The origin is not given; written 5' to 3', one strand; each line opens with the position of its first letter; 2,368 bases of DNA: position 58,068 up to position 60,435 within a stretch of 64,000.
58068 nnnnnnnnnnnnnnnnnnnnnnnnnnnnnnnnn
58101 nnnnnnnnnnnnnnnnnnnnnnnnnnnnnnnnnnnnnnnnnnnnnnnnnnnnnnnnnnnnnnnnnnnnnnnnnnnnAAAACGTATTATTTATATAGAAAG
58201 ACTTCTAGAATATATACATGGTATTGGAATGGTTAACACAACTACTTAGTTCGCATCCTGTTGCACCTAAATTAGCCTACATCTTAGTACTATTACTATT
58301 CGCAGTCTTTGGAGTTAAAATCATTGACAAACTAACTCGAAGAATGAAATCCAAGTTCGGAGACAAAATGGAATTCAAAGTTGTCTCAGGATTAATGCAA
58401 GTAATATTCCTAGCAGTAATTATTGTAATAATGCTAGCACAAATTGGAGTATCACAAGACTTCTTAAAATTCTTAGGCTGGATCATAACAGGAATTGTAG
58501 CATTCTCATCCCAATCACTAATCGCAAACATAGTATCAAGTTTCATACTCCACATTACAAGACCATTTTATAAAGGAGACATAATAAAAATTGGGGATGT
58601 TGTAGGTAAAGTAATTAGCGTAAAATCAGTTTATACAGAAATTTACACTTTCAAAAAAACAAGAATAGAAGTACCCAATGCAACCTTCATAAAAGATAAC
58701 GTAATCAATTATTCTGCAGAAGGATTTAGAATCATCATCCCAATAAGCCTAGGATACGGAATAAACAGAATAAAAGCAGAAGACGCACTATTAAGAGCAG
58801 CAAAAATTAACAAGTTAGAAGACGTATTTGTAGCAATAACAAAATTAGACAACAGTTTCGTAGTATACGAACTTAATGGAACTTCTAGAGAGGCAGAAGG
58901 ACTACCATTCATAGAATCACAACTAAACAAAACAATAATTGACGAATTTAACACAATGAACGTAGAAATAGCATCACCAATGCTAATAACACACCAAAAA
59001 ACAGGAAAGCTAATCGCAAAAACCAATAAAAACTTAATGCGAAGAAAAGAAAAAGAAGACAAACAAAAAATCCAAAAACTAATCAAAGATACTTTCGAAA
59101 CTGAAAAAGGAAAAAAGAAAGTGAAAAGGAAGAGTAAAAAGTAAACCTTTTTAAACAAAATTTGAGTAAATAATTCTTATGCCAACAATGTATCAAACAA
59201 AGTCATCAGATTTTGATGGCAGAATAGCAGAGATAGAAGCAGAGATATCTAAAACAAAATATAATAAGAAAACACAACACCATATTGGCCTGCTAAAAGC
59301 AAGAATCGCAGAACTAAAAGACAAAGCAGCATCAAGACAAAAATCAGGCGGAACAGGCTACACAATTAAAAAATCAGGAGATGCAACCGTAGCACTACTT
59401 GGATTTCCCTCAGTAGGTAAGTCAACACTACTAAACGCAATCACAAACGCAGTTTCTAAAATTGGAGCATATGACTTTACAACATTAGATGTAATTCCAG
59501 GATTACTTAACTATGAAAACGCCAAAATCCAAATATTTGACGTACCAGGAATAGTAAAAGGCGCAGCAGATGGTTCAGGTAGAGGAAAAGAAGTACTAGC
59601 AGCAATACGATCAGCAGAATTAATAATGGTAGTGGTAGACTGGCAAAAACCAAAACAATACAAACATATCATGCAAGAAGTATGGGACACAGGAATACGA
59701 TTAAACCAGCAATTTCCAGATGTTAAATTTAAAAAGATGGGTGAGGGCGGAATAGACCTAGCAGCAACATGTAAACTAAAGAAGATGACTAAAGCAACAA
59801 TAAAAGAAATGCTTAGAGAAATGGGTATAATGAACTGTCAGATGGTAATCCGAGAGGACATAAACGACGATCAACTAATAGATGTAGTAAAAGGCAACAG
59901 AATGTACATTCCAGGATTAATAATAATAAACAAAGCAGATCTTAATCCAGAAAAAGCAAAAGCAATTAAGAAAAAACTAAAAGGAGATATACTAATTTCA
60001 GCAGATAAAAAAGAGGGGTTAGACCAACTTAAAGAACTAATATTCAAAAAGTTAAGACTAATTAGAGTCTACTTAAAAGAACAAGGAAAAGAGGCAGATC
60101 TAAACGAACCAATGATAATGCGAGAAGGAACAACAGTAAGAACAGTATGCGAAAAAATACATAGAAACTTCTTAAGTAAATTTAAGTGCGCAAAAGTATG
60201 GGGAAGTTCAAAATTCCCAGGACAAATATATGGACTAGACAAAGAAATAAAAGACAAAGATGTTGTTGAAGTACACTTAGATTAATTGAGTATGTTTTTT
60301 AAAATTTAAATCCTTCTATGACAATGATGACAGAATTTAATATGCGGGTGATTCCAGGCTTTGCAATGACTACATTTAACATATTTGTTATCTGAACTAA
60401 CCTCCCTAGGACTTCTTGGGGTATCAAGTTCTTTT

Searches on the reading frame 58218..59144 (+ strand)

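Call 85: search_protein_families(library=pfam, proteins=[window:58218-59144:+], max_evalue=0.00001)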
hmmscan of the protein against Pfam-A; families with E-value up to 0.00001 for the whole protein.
window:58218-59144:+ (308 aa): 1 family
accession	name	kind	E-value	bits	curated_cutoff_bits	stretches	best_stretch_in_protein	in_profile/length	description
PF00924.24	MS_channel_2nd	-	1.5e-15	57.5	20.2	1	101-166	2-67/68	Mechanosensitive ion channel, beta-domain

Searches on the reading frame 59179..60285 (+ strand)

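Call 85: search_protein_families(library=pfam, proteins=[window:59179-60285:+], max_evalue=0.00001)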
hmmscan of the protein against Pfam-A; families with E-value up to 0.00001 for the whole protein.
window:59179-60285:+ (368 aa): 4 families
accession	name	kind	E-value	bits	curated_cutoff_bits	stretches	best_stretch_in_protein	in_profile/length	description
PF16897.10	MMR_HSR1_Xtn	-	1.9e-30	105.4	35.2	1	190-294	2-106/106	C-terminal region of MMR_HSR1 domain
PF01926.29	MMR_HSR1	-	2.7e-23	82.7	21.9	1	70-172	1-100/113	50S ribosome-binding GTPase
PF02824.27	TGS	-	3.7e-13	49.7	22.2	1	295-365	1-58/60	TGS domain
PF02421.24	FeoB_N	-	2.5e-12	47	27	1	70-170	2-103/156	Ferrous iron transport protein B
